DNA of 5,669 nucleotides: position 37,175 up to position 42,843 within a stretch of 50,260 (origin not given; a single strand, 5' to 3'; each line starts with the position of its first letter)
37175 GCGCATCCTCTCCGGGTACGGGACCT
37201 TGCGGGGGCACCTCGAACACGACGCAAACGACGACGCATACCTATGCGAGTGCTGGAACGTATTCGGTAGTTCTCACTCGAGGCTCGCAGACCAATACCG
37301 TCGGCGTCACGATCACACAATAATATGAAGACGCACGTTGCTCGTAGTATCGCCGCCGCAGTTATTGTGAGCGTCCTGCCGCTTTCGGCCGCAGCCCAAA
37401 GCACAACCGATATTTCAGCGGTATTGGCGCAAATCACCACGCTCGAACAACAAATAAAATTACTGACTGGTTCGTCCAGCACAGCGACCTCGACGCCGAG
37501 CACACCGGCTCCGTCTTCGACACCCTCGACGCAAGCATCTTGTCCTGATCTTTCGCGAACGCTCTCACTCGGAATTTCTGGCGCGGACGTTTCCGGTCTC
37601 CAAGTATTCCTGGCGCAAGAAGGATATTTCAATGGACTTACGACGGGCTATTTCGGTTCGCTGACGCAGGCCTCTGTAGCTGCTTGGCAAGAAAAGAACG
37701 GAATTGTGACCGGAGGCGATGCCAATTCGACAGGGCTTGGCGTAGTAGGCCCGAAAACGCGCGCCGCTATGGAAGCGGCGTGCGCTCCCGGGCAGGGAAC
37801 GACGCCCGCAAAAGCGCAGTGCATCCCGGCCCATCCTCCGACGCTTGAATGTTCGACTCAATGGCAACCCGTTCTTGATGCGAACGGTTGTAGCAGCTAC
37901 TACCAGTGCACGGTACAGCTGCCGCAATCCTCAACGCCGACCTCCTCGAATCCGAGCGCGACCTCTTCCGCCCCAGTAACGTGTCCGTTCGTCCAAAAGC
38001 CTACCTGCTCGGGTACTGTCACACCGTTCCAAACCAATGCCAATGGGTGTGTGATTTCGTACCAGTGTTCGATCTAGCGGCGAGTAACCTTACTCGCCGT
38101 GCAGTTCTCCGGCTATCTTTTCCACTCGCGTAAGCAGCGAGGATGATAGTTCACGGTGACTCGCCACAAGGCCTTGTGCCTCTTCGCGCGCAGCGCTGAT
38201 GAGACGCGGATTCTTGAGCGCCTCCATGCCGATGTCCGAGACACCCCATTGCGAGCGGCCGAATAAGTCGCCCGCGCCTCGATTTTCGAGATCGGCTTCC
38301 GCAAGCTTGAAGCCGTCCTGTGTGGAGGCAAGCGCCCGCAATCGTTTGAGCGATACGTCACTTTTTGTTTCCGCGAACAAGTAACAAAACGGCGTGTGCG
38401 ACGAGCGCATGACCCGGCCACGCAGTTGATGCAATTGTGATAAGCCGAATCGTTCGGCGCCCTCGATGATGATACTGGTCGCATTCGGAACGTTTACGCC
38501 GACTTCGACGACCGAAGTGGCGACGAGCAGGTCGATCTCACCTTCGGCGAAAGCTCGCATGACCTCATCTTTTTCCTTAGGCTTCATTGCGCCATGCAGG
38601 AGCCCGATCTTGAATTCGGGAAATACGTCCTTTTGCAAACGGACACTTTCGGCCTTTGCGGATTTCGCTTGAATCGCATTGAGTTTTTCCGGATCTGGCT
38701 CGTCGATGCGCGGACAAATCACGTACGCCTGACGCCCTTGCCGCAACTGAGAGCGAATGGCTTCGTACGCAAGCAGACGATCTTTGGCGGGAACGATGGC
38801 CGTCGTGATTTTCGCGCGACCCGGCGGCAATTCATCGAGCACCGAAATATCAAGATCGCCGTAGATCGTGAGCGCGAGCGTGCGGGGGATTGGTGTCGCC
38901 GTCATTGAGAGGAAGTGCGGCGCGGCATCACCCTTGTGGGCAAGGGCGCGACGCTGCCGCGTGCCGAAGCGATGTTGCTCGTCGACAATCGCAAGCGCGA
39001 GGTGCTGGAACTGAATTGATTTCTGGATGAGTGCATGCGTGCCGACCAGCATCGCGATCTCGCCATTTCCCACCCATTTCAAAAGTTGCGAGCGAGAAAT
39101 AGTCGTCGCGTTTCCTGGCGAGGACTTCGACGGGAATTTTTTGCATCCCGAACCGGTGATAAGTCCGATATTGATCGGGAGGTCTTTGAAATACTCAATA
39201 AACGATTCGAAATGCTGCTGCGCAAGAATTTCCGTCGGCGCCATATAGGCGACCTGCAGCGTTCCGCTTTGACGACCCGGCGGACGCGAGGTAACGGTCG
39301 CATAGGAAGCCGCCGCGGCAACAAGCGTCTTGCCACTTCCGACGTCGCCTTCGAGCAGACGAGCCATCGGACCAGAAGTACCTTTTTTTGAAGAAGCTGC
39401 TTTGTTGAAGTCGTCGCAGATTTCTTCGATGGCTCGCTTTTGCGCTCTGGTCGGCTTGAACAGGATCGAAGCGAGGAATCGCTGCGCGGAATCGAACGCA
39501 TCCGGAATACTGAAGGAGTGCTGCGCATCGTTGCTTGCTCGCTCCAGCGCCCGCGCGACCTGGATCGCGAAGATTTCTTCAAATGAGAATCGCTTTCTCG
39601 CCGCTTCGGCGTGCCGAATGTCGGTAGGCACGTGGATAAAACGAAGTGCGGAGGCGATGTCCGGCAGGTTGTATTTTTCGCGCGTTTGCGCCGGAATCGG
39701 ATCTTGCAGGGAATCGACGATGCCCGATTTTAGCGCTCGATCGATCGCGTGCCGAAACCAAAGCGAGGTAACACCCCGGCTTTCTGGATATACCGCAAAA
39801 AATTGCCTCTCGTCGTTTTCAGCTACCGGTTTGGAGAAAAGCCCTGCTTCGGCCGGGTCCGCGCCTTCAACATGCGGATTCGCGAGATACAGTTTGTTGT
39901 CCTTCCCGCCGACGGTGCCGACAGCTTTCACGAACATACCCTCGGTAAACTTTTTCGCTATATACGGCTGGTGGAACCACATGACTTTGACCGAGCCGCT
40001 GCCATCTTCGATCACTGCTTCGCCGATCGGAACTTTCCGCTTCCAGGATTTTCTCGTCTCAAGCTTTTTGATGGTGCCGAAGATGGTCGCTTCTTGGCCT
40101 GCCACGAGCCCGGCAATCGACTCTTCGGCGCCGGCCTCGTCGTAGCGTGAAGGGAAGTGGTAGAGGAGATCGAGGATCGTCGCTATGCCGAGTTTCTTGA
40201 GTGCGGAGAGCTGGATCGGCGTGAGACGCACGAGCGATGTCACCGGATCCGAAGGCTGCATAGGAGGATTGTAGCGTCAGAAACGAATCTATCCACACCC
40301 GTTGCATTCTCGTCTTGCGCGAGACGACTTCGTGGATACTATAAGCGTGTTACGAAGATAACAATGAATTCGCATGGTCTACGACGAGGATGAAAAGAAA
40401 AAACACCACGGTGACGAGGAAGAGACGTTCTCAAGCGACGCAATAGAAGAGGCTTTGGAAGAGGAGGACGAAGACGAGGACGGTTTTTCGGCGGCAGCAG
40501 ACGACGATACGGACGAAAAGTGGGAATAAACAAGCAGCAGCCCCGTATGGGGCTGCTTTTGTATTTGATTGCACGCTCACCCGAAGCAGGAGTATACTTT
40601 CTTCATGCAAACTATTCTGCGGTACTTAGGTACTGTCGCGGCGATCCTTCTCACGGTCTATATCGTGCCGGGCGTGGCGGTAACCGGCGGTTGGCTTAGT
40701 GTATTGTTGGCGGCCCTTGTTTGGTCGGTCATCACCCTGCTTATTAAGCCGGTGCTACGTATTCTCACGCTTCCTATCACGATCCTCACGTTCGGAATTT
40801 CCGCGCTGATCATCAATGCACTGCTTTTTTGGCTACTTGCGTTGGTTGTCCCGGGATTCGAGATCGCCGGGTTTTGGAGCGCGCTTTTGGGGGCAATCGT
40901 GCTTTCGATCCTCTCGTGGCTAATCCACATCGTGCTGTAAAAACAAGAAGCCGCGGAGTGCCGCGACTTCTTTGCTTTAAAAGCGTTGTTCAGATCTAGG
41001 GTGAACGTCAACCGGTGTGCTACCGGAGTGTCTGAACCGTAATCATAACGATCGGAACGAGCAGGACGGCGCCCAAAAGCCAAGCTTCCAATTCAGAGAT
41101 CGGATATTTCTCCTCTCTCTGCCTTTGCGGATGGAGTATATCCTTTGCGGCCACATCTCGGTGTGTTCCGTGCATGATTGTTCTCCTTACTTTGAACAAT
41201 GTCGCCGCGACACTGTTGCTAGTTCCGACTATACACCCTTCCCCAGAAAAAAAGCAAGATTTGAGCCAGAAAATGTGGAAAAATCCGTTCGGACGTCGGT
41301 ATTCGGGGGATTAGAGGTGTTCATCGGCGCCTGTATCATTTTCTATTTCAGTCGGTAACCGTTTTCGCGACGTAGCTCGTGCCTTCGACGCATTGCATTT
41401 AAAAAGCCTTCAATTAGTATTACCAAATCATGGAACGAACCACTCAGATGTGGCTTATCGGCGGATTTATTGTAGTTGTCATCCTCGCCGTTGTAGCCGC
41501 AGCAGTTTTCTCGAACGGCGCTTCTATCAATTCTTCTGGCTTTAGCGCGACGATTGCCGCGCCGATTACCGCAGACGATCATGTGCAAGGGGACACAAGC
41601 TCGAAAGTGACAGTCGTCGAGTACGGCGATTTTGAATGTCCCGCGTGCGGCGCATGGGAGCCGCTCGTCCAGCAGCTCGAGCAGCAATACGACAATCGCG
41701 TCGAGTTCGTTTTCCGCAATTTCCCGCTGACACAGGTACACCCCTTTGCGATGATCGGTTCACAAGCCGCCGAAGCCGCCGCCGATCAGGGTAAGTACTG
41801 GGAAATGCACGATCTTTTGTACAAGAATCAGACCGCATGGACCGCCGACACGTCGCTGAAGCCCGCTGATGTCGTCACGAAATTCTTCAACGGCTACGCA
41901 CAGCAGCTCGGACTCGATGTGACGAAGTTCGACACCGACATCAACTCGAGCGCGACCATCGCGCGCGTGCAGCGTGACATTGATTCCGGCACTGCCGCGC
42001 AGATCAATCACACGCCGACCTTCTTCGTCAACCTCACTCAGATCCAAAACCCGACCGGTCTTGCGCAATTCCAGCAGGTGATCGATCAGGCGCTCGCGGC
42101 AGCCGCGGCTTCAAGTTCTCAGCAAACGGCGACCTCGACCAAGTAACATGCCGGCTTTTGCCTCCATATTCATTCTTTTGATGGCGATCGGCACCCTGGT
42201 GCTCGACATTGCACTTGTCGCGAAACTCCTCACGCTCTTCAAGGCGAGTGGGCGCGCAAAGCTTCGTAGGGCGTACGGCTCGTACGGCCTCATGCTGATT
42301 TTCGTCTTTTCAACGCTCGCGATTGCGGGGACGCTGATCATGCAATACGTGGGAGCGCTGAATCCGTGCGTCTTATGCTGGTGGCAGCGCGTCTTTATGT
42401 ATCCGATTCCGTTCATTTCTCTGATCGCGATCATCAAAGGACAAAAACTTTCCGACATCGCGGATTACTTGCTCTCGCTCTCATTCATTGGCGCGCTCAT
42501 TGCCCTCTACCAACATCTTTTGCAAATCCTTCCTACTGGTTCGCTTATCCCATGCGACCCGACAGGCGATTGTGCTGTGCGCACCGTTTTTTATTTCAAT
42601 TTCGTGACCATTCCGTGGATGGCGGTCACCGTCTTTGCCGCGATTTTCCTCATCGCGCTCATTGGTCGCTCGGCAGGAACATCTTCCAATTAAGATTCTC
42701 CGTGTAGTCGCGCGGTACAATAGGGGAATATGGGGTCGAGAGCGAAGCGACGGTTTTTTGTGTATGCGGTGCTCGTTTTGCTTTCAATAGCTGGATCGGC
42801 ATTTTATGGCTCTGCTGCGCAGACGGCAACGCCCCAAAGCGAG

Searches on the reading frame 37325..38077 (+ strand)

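Call 69: search_protein_families(library=pfam, proteins=[window:37325-38077:+], max_evalue=0.001)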
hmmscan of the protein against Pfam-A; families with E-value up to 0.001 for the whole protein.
window:37325-38077:+ (250 aa): 1 family
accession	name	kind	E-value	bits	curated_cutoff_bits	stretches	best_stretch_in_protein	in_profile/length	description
PF01471.23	PG_binding_1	-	5.8e-10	39.6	23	1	85-149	1-57/57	Putative peptidoglycan binding domain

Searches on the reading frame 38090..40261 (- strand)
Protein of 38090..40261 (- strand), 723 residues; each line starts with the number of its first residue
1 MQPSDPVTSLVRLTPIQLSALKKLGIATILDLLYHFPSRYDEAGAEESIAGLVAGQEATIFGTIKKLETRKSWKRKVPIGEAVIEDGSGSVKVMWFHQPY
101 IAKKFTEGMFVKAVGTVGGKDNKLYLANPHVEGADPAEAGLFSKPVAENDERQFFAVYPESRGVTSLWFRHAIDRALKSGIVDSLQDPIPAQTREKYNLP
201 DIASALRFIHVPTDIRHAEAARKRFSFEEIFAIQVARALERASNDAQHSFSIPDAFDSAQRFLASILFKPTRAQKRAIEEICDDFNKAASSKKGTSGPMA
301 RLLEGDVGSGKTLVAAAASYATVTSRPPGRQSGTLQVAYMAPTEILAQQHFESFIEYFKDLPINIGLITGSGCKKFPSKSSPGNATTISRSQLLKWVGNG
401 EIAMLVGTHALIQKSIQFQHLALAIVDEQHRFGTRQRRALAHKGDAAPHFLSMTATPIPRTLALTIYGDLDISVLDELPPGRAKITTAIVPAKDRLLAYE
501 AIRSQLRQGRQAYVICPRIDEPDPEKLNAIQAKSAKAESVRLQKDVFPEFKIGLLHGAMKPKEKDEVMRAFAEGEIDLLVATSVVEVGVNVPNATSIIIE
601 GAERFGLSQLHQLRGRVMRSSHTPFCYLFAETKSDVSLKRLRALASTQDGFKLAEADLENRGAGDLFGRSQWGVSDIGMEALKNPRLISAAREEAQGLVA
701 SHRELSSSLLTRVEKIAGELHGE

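Call 69: search_protein_families(library=pfam, proteins=[window:38090-40261:-], max_evalue=0.001)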
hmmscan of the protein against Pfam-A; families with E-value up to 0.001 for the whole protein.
window:38090-40261:- (723 aa): 6 families
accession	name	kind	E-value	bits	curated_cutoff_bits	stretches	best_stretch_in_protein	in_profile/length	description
PF00270.35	DEAD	-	2e-19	70.4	26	1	271-462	1-164/167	DEAD/DEAH box helicase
PF00271.37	Helicase_C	-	8.4e-19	68.3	23.5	1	505-620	11-109/110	Helicase conserved C-terminal domain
PF17191.10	RecG_wedge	-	4.4e-15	56.1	23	1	20-135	15-129/162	RecG wedge domain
PF04851.21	ResIII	-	5.3e-11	43.1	22.5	1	268-457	2-162/164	Type III restriction enzyme, res subunit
PF01336.31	tRNA_anti-codon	-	2.8e-07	30.8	27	1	59-130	2-71/75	OB-fold nucleic acid binding domain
PF19833.4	RecG_dom3_C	-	3.5e-07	30.6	26.8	1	647-707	1-63/87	ATP-dependent DNA helicase RecG, domain 3, C-terminal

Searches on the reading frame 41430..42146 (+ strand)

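Call 69: search_protein_families(library=pfam, proteins=[window:41430-42146:+], max_evalue=0.001)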
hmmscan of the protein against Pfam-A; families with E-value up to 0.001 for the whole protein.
window:41430-42146:+ (238 aa): 3 families
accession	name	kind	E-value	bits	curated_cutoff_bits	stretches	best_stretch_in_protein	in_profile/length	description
PF13462.12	Thioredoxin_4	-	2.3e-29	103.2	23.2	1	49-219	4-164/165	Thioredoxin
PF01323.26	DSBA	-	7e-12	46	25.6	2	112-210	93-182/191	DSBA-like thioredoxin domain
PF13743.12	Thioredoxin_5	-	1.5e-06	28.5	27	1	151-201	114-164/186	Thioredoxin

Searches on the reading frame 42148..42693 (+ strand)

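Call 70: search_protein_families(library=pfam, proteins=[window:42148-42693:+], max_evalue=0.001)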
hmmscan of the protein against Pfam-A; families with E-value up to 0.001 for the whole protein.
window:42148-42693:+ (181 aa): 1 family
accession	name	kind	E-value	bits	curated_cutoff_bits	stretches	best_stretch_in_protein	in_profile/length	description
PF02600.21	DsbB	-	3.1e-14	54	22.1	1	48-171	5-146/148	Disulfide bond formation protein DsbB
